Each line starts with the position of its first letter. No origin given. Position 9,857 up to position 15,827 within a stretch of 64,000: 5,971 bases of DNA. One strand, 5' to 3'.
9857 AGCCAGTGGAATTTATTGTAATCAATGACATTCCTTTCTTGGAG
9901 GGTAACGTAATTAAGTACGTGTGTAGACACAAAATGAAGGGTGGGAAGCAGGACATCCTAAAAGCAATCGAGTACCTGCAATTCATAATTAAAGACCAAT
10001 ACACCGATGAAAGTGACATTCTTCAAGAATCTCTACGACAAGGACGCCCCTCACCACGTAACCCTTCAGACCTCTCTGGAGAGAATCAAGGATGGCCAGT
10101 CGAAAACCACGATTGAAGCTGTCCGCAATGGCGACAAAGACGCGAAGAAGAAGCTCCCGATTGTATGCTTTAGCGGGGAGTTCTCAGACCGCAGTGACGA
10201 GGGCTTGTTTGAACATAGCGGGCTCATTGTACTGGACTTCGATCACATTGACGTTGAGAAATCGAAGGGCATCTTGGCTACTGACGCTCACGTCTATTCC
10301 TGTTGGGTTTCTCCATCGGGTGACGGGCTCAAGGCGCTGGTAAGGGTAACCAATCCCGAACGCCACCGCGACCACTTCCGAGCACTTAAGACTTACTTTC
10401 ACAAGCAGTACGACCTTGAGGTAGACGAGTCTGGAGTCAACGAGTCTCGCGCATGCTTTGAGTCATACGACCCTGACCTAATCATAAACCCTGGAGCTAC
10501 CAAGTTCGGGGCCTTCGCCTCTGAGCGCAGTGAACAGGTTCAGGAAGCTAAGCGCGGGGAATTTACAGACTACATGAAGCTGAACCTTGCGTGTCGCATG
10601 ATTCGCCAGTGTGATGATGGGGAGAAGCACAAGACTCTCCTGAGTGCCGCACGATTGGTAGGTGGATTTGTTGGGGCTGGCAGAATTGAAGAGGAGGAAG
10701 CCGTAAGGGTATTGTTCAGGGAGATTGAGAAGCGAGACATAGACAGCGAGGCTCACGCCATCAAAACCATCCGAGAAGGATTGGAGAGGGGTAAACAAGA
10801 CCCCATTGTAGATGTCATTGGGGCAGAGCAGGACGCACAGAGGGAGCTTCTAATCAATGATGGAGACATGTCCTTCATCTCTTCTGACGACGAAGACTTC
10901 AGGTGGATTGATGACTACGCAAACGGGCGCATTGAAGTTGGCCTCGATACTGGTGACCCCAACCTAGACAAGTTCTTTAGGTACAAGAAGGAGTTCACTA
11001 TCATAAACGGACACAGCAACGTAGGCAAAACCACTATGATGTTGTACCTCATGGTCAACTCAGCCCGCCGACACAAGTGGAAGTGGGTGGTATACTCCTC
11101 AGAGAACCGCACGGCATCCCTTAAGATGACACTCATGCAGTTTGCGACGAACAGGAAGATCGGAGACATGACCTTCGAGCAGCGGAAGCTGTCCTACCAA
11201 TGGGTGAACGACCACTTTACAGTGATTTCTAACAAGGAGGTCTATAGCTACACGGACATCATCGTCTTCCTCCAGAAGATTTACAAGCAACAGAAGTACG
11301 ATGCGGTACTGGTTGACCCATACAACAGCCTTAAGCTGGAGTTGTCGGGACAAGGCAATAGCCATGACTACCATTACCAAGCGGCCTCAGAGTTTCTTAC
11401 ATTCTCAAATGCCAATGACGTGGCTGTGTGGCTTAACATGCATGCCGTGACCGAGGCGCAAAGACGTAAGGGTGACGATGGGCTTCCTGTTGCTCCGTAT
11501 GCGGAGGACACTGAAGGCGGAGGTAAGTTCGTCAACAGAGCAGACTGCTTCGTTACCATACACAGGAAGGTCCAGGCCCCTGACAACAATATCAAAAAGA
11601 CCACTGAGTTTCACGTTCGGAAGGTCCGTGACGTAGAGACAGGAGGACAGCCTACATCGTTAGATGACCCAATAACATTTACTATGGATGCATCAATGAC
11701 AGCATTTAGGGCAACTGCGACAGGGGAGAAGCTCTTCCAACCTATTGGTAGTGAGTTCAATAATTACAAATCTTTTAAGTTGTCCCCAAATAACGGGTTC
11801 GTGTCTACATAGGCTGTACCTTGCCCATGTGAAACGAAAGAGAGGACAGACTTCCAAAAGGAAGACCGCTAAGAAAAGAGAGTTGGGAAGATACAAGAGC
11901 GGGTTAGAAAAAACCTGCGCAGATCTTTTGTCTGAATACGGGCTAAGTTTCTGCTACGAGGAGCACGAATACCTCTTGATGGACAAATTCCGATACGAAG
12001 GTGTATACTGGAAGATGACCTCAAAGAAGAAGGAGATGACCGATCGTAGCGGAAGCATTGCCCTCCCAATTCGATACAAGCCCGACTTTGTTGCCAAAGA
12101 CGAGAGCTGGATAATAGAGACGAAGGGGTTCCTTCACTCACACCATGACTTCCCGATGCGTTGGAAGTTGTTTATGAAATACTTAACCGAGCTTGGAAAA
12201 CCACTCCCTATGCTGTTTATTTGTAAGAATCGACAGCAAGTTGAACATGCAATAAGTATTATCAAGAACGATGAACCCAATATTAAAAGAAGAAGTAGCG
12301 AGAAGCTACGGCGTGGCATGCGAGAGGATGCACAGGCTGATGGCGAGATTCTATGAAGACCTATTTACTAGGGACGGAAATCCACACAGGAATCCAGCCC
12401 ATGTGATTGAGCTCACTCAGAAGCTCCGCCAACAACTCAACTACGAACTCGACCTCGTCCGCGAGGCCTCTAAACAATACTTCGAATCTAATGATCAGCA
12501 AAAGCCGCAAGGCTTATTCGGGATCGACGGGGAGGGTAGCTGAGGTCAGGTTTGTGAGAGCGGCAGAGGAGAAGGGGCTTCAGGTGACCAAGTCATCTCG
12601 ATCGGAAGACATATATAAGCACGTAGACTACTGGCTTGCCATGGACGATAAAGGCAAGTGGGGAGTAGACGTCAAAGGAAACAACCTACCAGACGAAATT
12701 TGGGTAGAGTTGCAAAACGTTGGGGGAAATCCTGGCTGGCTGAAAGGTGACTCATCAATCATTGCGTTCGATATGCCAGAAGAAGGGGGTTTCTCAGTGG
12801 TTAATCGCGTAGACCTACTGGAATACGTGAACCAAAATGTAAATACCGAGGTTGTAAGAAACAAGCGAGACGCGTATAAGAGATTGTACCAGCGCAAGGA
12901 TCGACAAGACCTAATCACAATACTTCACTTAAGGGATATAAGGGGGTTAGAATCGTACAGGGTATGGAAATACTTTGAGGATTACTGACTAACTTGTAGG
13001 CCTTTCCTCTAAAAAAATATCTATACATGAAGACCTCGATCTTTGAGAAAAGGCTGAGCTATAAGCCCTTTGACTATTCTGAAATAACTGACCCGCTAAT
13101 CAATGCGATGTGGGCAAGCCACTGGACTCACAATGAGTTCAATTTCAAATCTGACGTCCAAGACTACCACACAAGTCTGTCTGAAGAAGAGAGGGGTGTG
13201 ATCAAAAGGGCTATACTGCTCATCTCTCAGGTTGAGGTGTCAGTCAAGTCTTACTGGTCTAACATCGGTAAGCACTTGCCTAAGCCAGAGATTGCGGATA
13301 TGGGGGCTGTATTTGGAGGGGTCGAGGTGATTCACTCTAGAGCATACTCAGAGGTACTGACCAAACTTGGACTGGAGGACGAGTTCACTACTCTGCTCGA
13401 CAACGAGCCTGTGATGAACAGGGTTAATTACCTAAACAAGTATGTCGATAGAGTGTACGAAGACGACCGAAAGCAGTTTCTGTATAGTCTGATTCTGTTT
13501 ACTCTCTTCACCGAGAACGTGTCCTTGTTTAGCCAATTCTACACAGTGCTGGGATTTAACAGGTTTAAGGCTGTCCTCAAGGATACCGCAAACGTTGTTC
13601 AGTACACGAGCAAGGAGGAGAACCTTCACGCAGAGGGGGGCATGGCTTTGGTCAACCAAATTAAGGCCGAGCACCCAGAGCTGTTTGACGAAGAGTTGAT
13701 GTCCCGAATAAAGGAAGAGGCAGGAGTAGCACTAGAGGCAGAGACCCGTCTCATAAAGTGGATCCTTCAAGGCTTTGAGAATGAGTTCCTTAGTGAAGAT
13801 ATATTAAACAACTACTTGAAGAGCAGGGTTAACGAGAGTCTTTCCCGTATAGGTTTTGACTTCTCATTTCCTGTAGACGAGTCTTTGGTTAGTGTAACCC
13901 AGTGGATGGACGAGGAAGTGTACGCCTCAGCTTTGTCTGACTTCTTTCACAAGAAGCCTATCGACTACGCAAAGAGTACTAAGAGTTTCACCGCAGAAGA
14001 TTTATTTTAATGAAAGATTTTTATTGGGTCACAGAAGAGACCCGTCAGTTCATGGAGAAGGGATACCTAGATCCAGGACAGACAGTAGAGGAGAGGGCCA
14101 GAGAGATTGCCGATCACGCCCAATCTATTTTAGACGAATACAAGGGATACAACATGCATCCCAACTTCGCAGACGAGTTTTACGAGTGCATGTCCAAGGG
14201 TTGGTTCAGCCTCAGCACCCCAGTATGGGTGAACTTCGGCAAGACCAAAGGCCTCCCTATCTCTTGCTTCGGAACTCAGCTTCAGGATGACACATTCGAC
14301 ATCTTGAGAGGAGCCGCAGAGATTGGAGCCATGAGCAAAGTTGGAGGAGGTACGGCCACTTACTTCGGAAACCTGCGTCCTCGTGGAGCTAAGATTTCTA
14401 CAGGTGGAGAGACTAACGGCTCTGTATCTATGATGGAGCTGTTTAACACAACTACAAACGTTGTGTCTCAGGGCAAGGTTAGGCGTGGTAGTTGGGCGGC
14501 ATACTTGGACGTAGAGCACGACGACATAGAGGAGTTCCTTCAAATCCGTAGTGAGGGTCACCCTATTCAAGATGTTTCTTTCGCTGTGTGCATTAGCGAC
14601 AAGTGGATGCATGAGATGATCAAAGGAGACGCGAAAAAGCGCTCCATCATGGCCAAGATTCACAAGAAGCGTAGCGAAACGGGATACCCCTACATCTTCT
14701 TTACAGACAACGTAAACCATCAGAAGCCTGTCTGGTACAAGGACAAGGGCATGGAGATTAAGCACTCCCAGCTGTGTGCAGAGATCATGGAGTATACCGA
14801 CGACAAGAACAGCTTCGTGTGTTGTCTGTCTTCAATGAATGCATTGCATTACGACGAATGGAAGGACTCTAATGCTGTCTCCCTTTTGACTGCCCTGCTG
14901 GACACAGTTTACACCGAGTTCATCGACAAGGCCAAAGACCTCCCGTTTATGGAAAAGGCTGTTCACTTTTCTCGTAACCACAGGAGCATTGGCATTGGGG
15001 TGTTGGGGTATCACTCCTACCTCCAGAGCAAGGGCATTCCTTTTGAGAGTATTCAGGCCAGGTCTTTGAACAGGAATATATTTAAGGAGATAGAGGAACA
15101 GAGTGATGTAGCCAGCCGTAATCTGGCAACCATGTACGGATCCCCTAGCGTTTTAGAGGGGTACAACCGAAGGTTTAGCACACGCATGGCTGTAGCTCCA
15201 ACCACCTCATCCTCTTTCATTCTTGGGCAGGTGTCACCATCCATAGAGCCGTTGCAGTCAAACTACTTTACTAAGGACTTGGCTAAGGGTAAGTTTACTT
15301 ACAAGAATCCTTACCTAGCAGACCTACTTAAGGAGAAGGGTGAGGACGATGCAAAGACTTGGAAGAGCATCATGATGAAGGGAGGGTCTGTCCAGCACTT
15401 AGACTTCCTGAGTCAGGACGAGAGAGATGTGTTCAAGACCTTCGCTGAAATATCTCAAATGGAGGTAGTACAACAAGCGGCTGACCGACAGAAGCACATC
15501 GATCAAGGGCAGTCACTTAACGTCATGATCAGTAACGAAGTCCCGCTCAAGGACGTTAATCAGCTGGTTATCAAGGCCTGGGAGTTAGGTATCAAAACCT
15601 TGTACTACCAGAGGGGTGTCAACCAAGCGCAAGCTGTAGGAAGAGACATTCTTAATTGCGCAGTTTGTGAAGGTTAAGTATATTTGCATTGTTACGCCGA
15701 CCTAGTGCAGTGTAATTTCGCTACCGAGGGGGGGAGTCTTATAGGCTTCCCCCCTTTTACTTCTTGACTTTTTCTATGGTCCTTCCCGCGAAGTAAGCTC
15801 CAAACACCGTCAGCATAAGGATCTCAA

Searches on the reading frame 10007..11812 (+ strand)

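Call 13: search_protein_families(library=phrogs, proteins=[window:10007-11812:+], max_evalue=0.001)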
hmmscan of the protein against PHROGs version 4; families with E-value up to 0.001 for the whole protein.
window:10007-11812:+ (601 aa): 6 families
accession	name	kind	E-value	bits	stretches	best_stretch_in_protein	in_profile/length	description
phrog_18375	-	DNA, RNA and nucleotide metabolism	1.1e-164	550.3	2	1-307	5-307/644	DNA primase/helicase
phrog_28855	-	unknown function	1.3e-31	110.7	1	3-166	5-175/804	-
phrog_239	-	DNA, RNA and nucleotide metabolism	1.1e-20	75.2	1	259-546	296-582/801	DNA primase/helicase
phrog_19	-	DNA, RNA and nucleotide metabolism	6.7e-18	65.9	1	250-577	273-588/621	DnaB-like replicative helicase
phrog_5482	-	unknown function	7.5e-15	55.5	1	318-523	35-251/341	-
phrog_23402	-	unknown function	5.6e-06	27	1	60-263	79-292/301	-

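Call 14: search_protein_families(library=pfam, proteins=[window:10007-11812:+], max_evalue=0.001)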
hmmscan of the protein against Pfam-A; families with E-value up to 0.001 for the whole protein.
window:10007-11812:+ (601 aa): 3 families
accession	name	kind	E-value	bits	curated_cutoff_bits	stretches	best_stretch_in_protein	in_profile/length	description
PF08800.15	BT4734-like_N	-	2.9e-22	79.7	22.4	1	46-158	2-132/134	BT4734-like, N-terminal domain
PF03796.21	DnaB_C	-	2.6e-08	34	27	1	312-546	1-240/255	DnaB-like helicase C terminal domain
PF13481.12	AAA_25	-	2e-06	28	27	1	326-480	31-190/195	AAA domain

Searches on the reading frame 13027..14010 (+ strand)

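Call 13: search_protein_families(library=phrogs, proteins=[window:13027-14010:+], max_evalue=0.001)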
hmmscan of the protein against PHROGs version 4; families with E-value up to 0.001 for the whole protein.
window:13027-14010:+ (327 aa): 3 families
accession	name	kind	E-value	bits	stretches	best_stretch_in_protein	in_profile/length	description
phrog_86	-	DNA, RNA and nucleotide metabolism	5.2e-68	231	1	2-321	61-392/504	ribonucleoside diphosphate reductase small subunit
phrog_30939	-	DNA, RNA and nucleotide metabolism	2.3e-09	36.7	1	32-317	36-322/977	ribonucleotide reductase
phrog_10582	-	DNA, RNA and nucleotide metabolism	0.00024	21.4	1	23-147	39-165/255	ribonucleotide reductase class Ia beta subunit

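Call 14: search_protein_families(library=pfam, proteins=[window:13027-14010:+], max_evalue=0.001)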
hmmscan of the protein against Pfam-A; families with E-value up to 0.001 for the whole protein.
window:13027-14010:+ (327 aa): 1 family
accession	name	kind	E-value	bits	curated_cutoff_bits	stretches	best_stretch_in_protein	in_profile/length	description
PF00268.27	Ribonuc_red_sm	-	9.6e-49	166.7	33.6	1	10-284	2-277/281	Ribonucleotide reductase, small chain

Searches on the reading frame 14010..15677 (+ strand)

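Call 13: search_protein_families(library=phrogs, proteins=[window:14010-15677:+], max_evalue=0.001)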
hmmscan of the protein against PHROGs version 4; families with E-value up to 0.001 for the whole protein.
window:14010-15677:+ (555 aa): 11 families
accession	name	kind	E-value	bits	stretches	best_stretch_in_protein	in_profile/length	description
phrog_84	-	DNA, RNA and nucleotide metabolism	3.8e-146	489.6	1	12-553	204-794/975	ribonucleoside-diphosphate reductase large subunit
phrog_30939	-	DNA, RNA and nucleotide metabolism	5.2e-81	273.8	1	47-553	462-976/977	ribonucleotide reductase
phrog_12229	-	DNA, RNA and nucleotide metabolism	1.7e-75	255.6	2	1-155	1-148/577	ribonucleotide reductase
phrog_3844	-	moron, auxiliary metabolic gene and host takeover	7.2e-62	210.8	2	385-554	310-450/451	NrdA-like aerobic NDP reductase large subunit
phrog_29665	-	unknown function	1.8e-40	139.4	1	265-397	6-150/150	-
phrog_33412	-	unknown function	4.3e-39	134.5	1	417-545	2-131/140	-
phrog_3987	-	DNA, RNA and nucleotide metabolism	7.5e-38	131.3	2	52-206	188-347/467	ribonucleotide reductase large subunit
phrog_22953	-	DNA, RNA and nucleotide metabolism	1.1e-16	62.4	2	118-205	3-95/201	ribonucleotide reductase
phrog_367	-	DNA, RNA and nucleotide metabolism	3e-10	39.9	1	137-428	261-547/701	ribonucleotide reductase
phrog_6132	-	DNA, RNA and nucleotide metabolism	4.3e-10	40.4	1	54-157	185-290/530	ribonucleotide reductase large subunit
phrog_10616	-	DNA, RNA and nucleotide metabolism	2e-06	28.9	1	474-553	14-109/111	ribonucleotide reductase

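Call 14: search_protein_families(library=pfam, proteins=[window:14010-15677:+], max_evalue=0.001)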
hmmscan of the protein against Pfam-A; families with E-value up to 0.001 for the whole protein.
window:14010-15677:+ (555 aa): 2 families
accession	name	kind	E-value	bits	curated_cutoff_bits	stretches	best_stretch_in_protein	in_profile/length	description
PF02867.20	Ribonuc_red_lgC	-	1e-98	331.7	23.9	3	387-533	378-522/523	Ribonucleotide reductase, barrel domain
PF00317.26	Ribonuc_red_lgN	-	9.6e-07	29.2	28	1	14-81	10-77/77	Ribonucleotide reductase, all-alpha domain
